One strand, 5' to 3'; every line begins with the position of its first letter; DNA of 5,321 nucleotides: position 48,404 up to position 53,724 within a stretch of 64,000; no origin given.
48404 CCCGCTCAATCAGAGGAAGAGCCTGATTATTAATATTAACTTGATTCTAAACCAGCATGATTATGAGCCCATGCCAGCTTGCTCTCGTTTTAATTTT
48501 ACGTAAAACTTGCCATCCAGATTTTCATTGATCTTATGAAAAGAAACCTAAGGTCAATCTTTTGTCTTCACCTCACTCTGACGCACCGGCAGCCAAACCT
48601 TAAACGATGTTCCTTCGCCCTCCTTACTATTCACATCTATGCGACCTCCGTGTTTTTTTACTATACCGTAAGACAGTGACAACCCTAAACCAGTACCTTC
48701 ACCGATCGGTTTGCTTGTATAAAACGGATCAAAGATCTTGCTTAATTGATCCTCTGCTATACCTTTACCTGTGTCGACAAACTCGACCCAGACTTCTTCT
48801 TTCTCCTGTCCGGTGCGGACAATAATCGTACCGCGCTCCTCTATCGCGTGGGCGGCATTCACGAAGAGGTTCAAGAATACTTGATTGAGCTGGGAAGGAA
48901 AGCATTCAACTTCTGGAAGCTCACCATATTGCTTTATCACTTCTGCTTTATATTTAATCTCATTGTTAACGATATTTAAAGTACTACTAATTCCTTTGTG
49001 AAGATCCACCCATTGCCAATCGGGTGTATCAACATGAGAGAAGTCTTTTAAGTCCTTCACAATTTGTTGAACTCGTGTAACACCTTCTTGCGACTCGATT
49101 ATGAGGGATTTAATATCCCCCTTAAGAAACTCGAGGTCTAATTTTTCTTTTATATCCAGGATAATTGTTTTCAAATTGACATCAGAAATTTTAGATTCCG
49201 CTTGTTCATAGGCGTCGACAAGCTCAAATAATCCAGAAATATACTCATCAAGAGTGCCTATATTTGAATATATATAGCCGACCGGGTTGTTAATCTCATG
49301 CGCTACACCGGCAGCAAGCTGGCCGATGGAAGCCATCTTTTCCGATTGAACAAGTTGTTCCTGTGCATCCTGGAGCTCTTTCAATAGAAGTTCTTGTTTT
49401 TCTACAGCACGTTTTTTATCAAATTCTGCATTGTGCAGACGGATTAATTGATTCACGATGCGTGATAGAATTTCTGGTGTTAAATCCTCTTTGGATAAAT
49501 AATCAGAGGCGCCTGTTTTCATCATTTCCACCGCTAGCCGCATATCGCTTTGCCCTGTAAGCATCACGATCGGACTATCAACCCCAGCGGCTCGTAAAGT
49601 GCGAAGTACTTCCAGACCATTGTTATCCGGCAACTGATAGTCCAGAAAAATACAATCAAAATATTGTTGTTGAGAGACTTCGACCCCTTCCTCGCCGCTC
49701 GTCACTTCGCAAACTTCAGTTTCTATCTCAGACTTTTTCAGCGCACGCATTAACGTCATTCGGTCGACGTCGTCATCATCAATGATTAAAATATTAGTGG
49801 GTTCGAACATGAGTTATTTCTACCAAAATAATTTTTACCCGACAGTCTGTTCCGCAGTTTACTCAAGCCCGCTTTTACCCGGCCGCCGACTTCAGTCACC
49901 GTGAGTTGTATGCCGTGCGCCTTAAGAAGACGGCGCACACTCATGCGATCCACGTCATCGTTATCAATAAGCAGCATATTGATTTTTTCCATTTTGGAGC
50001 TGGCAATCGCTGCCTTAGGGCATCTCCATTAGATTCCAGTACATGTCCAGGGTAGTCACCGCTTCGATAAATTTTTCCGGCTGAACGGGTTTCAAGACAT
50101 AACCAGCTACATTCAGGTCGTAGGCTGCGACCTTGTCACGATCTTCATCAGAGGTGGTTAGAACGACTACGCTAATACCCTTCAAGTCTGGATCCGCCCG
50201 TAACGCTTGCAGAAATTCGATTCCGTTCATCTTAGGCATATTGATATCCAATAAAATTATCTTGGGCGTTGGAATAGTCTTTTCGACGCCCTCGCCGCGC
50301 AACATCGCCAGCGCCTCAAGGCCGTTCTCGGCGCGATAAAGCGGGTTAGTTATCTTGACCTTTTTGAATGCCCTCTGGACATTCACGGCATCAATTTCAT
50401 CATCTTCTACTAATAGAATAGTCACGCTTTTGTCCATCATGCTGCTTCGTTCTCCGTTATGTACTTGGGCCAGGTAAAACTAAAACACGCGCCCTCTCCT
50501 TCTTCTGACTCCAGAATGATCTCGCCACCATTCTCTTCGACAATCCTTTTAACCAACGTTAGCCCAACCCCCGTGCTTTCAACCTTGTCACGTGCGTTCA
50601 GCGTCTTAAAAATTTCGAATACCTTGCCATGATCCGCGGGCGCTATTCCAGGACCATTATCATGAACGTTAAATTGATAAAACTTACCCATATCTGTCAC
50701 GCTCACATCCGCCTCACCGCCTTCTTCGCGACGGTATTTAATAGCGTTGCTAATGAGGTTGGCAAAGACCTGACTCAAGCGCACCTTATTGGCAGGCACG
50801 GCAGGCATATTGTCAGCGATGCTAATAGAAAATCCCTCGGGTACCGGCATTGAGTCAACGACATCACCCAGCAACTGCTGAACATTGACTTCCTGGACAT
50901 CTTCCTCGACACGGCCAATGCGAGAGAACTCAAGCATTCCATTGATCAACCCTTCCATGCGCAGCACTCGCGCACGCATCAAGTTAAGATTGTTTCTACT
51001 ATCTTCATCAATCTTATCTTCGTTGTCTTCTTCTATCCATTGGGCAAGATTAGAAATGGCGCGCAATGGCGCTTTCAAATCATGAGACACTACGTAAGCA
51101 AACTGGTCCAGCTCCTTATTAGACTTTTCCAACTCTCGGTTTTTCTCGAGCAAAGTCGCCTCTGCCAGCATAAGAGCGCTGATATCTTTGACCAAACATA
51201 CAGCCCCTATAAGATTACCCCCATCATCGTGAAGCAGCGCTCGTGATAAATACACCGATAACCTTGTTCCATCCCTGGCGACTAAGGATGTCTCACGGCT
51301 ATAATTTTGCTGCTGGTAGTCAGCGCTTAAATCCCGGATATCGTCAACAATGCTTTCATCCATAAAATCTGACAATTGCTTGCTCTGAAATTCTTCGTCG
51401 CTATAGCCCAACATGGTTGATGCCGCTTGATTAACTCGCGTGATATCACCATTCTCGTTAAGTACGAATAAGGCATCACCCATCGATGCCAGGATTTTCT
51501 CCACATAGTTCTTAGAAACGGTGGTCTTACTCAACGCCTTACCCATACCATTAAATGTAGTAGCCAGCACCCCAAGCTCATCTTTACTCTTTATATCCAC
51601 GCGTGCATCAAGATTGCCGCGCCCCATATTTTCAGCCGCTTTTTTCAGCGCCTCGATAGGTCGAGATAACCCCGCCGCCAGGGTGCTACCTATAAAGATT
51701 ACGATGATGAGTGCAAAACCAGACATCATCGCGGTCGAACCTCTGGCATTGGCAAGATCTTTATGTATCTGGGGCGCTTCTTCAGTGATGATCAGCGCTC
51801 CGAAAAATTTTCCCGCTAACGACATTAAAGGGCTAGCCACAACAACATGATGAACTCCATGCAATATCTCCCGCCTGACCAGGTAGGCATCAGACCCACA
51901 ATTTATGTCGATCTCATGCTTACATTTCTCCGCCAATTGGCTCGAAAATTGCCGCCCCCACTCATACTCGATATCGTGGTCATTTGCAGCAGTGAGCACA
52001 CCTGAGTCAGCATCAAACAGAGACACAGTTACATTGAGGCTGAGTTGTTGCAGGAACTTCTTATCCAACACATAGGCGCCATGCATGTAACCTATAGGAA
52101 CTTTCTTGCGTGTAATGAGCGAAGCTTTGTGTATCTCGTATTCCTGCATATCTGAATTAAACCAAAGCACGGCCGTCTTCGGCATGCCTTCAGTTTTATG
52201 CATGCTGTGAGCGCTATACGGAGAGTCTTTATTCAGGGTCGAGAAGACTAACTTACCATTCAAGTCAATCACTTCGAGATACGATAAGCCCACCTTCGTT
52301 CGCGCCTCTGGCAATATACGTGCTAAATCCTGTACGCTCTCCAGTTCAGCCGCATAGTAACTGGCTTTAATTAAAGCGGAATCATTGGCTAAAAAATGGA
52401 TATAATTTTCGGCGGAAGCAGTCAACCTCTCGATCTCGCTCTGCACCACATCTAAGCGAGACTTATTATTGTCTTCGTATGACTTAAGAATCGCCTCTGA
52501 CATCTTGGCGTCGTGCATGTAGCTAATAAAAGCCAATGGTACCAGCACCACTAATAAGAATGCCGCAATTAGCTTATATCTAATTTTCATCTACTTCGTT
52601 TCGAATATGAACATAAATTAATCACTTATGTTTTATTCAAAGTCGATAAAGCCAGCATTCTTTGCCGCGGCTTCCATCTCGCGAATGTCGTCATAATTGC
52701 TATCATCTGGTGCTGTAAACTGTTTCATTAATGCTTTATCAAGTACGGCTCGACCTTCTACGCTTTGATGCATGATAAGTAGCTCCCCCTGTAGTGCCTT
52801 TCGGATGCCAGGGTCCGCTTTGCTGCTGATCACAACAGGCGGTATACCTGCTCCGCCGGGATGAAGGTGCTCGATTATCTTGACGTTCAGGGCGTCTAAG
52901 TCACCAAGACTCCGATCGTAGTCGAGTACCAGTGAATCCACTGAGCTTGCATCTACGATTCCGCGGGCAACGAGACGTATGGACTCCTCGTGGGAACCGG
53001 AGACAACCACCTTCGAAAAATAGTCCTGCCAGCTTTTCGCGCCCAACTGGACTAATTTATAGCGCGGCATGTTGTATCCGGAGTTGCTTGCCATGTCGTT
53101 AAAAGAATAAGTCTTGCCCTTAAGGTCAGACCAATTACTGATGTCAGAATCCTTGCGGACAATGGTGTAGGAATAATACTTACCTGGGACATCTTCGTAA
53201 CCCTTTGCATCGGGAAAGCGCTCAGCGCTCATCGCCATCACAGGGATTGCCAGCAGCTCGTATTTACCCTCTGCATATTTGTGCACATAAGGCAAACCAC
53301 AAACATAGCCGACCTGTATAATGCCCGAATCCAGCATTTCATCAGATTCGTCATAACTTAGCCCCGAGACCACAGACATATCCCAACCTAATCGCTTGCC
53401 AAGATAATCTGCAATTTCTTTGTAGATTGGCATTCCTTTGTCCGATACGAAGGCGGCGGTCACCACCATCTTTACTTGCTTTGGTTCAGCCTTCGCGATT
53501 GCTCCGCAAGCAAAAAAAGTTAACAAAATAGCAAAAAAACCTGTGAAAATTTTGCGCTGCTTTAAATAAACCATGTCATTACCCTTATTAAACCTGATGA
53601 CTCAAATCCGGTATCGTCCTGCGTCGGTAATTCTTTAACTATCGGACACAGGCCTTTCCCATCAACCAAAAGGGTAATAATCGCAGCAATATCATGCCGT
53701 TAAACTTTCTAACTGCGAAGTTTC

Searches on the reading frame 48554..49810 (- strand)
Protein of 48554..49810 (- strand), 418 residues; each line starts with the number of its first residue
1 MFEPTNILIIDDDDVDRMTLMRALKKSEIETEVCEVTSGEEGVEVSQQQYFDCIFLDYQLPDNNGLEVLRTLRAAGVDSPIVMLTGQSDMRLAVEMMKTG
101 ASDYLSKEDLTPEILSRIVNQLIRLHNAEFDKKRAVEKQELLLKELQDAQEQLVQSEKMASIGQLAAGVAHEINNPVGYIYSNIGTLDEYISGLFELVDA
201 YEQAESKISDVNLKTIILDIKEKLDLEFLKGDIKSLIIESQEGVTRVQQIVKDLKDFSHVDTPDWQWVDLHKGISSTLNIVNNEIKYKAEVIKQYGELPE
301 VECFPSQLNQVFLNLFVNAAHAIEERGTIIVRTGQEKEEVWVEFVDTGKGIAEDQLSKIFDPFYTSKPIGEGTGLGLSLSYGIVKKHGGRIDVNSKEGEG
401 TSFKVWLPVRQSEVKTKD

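Call 69: search_protein_families(library=pfam, proteins=[window:48554-49810:-], max_evalue=0.00001)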
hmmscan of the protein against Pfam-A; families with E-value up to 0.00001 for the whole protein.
window:48554-49810:- (418 aa): 2 families
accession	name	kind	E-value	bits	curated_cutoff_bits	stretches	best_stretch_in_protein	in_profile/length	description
PF02518.31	HATPase_c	-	2.1e-25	89.8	26.4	1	306-410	4-110/111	Histidine kinase-, DNA gyrase B-, and HSP90-like ATPase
PF00072.30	Response_reg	-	2.4e-25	89.3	30.2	1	7-116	1-108/111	Response regulator receiver domain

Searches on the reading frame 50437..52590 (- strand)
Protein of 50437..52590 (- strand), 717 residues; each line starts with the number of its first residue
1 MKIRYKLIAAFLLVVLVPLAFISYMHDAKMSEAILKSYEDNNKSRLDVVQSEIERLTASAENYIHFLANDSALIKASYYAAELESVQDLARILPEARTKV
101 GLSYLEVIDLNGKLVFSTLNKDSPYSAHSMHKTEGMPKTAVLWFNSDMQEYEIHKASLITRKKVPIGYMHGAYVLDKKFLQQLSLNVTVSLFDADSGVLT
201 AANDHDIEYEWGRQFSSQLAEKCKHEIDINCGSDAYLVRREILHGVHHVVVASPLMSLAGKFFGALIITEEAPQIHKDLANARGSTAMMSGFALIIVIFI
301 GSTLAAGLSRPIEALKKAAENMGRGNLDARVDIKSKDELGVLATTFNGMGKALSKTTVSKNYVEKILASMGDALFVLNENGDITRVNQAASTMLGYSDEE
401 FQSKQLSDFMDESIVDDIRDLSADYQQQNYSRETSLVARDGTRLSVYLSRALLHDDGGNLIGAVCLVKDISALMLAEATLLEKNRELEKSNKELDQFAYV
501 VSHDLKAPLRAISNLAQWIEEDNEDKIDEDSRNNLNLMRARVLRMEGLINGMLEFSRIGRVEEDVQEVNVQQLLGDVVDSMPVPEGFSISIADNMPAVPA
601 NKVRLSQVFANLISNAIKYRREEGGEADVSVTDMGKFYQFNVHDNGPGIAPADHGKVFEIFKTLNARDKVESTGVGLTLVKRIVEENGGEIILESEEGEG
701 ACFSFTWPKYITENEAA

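Call 69: search_protein_families(library=pfam, proteins=[window:50437-52590:-], max_evalue=0.00001)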
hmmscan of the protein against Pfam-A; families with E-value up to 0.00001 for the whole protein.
window:50437-52590:- (717 aa): 8 families
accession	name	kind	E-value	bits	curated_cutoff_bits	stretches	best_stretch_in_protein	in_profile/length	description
PF02518.31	HATPase_c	-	2.5e-25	89.5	26.4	1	602-709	3-109/111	Histidine kinase-, DNA gyrase B-, and HSP90-like ATPase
PF13426.13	PAS_9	-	3.3e-15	56.6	27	1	372-471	2-102/103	PAS domain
PF00989.32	PAS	-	9e-15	55.1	22.6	1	363-470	3-113/113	PAS fold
PF00672.30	HAMP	-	2e-14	54.1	25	1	305-354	3-52/53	HAMP domain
PF00512.31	HisKA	-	5.3e-13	49.2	26.9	1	494-559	2-64/66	His Kinase A (phospho-acceptor) domain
PF08448.16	PAS_4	-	4.8e-08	33.6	23.1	1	368-472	2-107/110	PAS fold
PF13188.13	PAS_8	-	2.9e-07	30.6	21.8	1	363-412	3-52/65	PAS domain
PF24820.1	Diguanyl_cycl_sensor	-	7.1e-06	26.4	28.1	0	368-454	3-97/109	Diguanylate cyclase-like sensor domain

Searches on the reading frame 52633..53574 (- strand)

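Call 69: search_protein_families(library=pfam, proteins=[window:52633-53574:-], max_evalue=0.00001)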
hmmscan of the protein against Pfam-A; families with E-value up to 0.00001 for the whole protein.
window:52633-53574:- (313 aa): 1 family
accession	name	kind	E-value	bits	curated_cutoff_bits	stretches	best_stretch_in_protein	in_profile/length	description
PF12974.12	Phosphonate-bd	-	1.2e-40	139.8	27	1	40-294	5-242/242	ABC transporter, phosphonate, periplasmic substrate-binding protein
